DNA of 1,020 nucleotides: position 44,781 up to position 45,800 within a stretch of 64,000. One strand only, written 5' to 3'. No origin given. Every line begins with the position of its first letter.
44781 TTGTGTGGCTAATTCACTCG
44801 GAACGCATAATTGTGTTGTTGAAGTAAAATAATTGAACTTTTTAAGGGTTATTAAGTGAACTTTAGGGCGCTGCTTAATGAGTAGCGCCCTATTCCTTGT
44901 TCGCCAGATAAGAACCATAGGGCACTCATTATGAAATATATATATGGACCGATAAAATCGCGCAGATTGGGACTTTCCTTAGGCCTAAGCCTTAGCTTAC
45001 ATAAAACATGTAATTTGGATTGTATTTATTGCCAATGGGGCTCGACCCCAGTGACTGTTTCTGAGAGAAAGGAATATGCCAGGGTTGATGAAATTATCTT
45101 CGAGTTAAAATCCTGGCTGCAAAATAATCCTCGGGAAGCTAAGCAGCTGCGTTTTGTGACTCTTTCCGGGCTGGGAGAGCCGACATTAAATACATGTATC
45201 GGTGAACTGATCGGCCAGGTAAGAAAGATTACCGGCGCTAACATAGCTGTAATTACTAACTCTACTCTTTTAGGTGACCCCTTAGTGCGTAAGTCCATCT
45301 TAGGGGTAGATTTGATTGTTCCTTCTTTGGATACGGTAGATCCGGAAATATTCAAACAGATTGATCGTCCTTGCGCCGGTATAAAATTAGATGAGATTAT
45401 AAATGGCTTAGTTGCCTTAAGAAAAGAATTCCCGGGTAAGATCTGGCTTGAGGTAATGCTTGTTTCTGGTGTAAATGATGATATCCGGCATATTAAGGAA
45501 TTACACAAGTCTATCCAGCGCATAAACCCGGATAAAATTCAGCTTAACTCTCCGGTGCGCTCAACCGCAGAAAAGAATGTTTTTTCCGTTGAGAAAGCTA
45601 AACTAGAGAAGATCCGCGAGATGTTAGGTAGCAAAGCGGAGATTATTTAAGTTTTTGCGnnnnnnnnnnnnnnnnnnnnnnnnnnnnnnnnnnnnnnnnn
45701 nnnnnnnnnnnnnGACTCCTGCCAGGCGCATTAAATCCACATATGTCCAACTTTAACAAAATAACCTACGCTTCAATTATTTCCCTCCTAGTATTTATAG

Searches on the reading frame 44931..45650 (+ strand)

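Call 43: search_protein_families(library=pfam, proteins=[window:44931-45650:+], max_evalue=0.00001)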
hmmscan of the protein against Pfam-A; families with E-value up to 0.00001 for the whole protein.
window:44931-45650:+ (239 aa): 1 family
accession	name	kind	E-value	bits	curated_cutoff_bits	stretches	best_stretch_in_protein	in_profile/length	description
PF04055.27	Radical_SAM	-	1.5e-14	55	29.5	1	24-188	4-162/166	Radical SAM superfamily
